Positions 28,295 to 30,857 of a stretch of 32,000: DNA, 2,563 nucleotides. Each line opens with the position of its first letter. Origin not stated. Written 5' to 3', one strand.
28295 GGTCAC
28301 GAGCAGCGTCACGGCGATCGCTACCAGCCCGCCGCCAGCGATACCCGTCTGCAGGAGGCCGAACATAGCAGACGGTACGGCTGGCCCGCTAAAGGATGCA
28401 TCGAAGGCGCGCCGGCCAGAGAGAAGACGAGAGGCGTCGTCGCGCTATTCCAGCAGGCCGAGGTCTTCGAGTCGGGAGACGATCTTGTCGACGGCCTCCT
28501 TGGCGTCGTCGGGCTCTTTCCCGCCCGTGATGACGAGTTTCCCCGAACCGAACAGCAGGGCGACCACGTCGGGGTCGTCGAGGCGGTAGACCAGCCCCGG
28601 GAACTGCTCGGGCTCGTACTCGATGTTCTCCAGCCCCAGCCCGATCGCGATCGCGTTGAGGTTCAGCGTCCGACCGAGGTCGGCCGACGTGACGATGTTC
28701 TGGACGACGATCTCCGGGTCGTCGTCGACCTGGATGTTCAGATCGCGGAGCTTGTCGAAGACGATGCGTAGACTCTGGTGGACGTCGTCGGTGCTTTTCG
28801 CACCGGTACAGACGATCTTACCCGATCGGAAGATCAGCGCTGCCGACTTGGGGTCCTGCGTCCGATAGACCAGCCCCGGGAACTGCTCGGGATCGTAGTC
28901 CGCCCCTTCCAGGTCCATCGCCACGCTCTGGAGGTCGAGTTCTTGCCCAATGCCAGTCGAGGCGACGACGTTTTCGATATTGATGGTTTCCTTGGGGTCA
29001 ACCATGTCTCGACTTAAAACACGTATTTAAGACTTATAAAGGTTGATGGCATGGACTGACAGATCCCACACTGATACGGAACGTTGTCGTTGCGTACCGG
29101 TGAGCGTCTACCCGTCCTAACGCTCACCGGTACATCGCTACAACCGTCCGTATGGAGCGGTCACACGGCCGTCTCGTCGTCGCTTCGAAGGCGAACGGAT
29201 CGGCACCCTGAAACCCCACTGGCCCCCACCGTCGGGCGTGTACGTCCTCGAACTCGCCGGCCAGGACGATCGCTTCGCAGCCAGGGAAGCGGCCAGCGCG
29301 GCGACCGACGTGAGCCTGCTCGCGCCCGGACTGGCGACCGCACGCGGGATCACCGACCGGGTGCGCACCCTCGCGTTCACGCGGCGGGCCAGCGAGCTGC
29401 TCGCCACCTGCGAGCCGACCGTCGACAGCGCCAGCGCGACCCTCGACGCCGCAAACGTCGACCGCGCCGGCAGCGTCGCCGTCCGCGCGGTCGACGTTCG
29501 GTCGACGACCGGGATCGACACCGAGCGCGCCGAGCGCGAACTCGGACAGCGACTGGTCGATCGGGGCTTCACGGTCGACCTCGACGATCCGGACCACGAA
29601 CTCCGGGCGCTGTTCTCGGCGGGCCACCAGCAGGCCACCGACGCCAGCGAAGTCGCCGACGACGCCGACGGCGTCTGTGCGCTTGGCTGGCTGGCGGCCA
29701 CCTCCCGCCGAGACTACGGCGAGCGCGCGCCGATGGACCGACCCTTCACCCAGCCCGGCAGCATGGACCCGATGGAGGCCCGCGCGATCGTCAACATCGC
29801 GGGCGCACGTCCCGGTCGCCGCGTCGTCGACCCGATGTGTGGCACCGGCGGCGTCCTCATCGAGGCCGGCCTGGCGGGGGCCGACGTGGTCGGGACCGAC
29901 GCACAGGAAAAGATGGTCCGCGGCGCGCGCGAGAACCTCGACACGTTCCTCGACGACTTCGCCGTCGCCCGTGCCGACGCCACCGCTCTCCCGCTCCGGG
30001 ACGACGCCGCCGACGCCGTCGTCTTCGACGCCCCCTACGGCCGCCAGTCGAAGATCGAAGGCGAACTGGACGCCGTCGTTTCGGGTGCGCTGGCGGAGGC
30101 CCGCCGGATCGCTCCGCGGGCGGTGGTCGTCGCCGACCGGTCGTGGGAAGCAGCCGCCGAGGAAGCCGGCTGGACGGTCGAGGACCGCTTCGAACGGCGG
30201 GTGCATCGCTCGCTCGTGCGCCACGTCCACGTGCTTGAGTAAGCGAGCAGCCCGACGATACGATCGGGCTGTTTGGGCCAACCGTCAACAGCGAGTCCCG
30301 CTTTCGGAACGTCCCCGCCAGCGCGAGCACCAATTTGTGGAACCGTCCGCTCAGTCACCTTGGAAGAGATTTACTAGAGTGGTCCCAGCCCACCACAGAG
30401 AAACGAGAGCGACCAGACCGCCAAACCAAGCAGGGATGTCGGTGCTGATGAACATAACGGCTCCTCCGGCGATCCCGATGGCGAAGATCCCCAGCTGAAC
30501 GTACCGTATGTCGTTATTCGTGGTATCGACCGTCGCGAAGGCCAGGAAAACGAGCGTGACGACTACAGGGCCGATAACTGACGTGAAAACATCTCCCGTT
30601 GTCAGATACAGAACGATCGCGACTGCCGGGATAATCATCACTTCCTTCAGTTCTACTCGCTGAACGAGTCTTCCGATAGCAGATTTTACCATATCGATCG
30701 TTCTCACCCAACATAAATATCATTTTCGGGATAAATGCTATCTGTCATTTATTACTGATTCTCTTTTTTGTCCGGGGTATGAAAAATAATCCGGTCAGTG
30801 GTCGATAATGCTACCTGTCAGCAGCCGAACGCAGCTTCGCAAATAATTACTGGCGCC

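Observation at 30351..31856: Halocin C8-type precursor with divergent pro-region and a separately promoted 4-TM partner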

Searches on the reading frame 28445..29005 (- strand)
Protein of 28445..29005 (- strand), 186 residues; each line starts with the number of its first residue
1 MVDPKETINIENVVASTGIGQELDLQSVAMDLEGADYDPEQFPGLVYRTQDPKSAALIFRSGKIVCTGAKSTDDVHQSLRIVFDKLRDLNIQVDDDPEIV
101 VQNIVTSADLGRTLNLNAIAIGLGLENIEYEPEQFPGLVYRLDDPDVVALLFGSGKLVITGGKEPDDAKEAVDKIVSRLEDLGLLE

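Call 3: search_protein_families(library=pfam, proteins=[window:28445-29005:-], max_evalue=1)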
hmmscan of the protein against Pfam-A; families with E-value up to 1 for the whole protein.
window:28445-29005:- (186 aa): 3 families
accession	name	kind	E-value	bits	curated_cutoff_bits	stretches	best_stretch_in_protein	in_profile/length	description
PF00352.27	TBP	-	4.2e-62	206.4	22.9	2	99-181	2-84/85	Transcription factor TFIID (or TATA-binding protein, TBP)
PF12608.13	T4bSS_IcmS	-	8.9e-05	23.3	27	1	18-75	13-70/93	Type IVb secretion, IcmS, effector-recruitment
PF02482.25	Ribosomal_S30AE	-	0.2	12.8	23.7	0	60-87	51-77/88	Sigma 54 modulation protein / S30EA ribosomal protein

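Call 4: search_protein_families(library=ncbifam, proteins=[window:28445-29005:-], max_evalue=1)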
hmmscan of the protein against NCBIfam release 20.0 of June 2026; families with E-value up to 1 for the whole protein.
window:28445-29005:- (186 aa): 10 families
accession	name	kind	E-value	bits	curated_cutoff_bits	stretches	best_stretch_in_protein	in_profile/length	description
NF001595.0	PRK00394.1-5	subfamily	1.5e-111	370.4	288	1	1-186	1-186/186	TATA-box-binding protein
NF001597.0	PRK00394.2-2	subfamily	3.6e-89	297.1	255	1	5-184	3-182/183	TATA-box-binding protein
NF001600.0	PRK00394.2-5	equivalog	6.5e-77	257.4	308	1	3-185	4-186/186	TATA-box-binding protein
NF001598.0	PRK00394.2-3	equivalog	1.1e-74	250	330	1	5-185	4-184/184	TATA-box-binding protein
NF001596.0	PRK00394.2-1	subfamily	3.5e-73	245.3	347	1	6-185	4-183/183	TATA-box-binding protein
NF001601.0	PRK00394.2-6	equivalog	2.9e-69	232.2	316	1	7-184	5-180/181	TATA-box-binding protein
NF001599.0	PRK00394.2-4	subfamily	5.4e-69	231.7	307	1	6-185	3-184/185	TATA-box-binding protein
NF001594.0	PRK00394.1-3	equivalog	3.4e-67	225.3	278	1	7-182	4-177/182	TATA-box-binding protein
NF001593.0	PRK00394.1-2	subfamily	5.3e-67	224.8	181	1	6-182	7-183/184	TATA-box-binding protein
NF001592.0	PRK00394.1-1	equivalog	4.9e-64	215.4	270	1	4-185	4-183/194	TATA-box-binding protein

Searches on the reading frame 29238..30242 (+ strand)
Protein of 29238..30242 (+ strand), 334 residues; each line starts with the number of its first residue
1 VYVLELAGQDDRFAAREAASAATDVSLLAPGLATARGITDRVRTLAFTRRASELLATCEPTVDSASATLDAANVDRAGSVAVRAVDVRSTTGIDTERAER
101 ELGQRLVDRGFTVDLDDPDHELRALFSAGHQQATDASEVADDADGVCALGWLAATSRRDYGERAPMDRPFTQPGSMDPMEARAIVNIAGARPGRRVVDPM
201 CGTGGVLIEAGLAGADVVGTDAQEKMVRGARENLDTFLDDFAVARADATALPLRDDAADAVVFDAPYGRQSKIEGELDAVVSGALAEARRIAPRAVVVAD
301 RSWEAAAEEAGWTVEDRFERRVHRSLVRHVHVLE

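Call 3: search_protein_families(library=pfam, proteins=[window:29238-30242:+], max_evalue=1)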
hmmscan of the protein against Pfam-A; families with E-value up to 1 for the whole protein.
window:29238-30242:+ (334 aa): 13 families
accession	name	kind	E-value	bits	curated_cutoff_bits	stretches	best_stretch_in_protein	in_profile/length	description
PF01170.24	UPF0020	-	1.1e-25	91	22.3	1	167-328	3-195/197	RMKL-like, methyltransferase domain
PF13649.12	Methyltransf_25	-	1.3e-08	35.8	27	1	196-263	1-70/97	Methyltransferase domain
PF13847.12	Methyltransf_31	-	9e-08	32.4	27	1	192-265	3-82/145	Methyltransferase domain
PF08241.18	Methyltransf_11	-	3e-07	31.4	21.2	1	201-262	5-65/95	Methyltransferase domain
PF03602.21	Cons_hypoth95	-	7e-06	26.3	24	1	192-306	41-157/182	Conserved hypothetical protein 95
PF11599.14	AviRa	-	0.00015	21.7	25.7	1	189-236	48-99/232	RRNA methyltransferase AviRa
PF08242.18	Methyltransf_12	-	0.0029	18.7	30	1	201-262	5-70/98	Methyltransferase domain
PF01209.24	Ubie_methyltran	-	0.0084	15.9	20.1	1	183-262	38-121/233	ubiE/COQ5 methyltransferase family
PF02384.22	N6_Mtase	-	0.024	14.4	20.4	1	182-211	36-65/311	N-6 DNA Methylase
PF13489.12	Methyltransf_23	-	0.058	13.6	27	1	190-237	20-61/164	Methyltransferase domain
PF01555.25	N6_N4_Mtase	-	0.13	12.7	26.7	1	190-230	179-219/221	DNA methylase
PF02926.22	THUMP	-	0.14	13.1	20.6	1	75-123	21-71/84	THUMP domain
PF09445.16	Methyltransf_15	-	0.2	11.6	22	1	194-237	2-45/165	RNA cap guanine-N2 methyltransferase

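Call 4: search_protein_families(library=ncbifam, proteins=[window:29238-30242:+], max_evalue=1)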
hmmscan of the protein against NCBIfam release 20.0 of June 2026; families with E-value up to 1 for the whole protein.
window:29238-30242:+ (334 aa): 30 families (the best 25 are shown)
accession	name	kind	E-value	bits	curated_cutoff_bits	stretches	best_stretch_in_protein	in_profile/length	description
TIGR01177.1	TIGR01177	hypoth_equivalog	1.8e-82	277.3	316.55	1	10-333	15-330/330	TIGR01177 family methyltransferase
NF040721.1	Trm14_Arch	equivalog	9.2e-12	44.7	280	2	168-214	167-213/370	tRNA (guanine(6)-N2)-methyltransferase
NF033398.1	rRNA_meth_EmtA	equivalog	1.5e-11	44.3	625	1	172-300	167-297/336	EmtA family 23S rRNA (guanine(2470)) methyltransferase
NF040850.1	Trm14_Thcoccales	equivalog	1.2e-08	34.3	480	1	170-333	196-364/365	tRNA (guanine(6)-N2)-methyltransferase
NF043040.1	corrin_prot_MT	hypoth_equivalog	9.9e-08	31.7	180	1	177-262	28-115/216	corrinoid protein-associated methyltransferase CpaM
TIGR01934.1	MenG_MenH_UbiE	subfamily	8e-07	28.6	158.35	1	183-261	30-110/223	ubiquinone/menaquinone biosynthesis methyltransferase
NF045667.1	MTase_DVU1556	equivalog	1.7e-06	27.7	155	1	182-263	12-90/213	DVU_1556 family methyltransferase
NF001241.0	PRK00216.1-2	equivalog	3.4e-06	26.9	327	1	182-263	41-118/231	demethylmenaquinone methyltransferase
NF001244.0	PRK00216.1-5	equivalog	4.6e-06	26.1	216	1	182-261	38-122/236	bifunctional demethylmenaquinone methyltransferase/2-methoxy-6-polyprenyl-1,4-benzoquinol methylase UbiE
NF041537.1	ArsM_AhpD_UU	exception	6.1e-06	25.3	510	1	191-267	75-155/345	arsenite methyltransferase/AhpD domain selenoprotein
NF047649.1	MTase_UXPK_star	exception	6.4e-06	25.4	460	1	190-263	75-152/283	methyltransferase/UXPK-star double selenoprotein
NF011527.0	PRK14968.1-1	equivalog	1.9e-05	24.5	242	1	170-285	14-120/192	putative methyltransferase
TIGR02469.1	CbiT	equivalog_domain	2.8e-05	24.4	78.3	1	189-288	16-115/124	precorrin-6Y C5,15-methyltransferase (decarboxylating) subunit CbiT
NF000468.1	Erm37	exception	5.2e-05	23.3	350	1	181-302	21-136/179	23S rRNA (adenine(2058)-N(6))-methyltransferase Erm(37)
TIGR02021.1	BchM-ChlM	equivalog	6.2e-05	22.5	158.9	1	191-236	53-98/218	magnesium protoporphyrin IX methyltransferase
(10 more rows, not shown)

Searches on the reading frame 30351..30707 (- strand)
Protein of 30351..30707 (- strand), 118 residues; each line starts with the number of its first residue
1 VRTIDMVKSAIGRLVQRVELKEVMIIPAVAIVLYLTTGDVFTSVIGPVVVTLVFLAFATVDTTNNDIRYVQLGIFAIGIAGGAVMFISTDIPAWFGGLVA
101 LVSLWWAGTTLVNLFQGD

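Call 3: search_protein_families(library=pfam, proteins=[window:30351-30707:-], max_evalue=1)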
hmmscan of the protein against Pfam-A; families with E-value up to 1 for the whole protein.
window:30351-30707:- (118 aa): 1 family
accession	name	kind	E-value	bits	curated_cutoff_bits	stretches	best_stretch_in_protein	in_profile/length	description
PF22285.2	DUF6962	-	0.07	13.6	27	1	22-96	96-173/198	Family of unknown function (DUF6962)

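Call 4: search_protein_families(library=ncbifam, proteins=[window:30351-30707:-], max_evalue=1)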
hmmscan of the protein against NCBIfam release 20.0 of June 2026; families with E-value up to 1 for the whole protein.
window:30351-30707:- (118 aa): 2 families
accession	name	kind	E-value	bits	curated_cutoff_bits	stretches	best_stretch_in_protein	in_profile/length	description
NF003977.1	PRK05470.1-1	equivalog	0.027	14.7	60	1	35-96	16-77/117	fumarate reductase subunit FrdD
NF041635.1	STM3941_fam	subfamily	0.6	10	40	1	44-88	9-53/157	STM3941 family protein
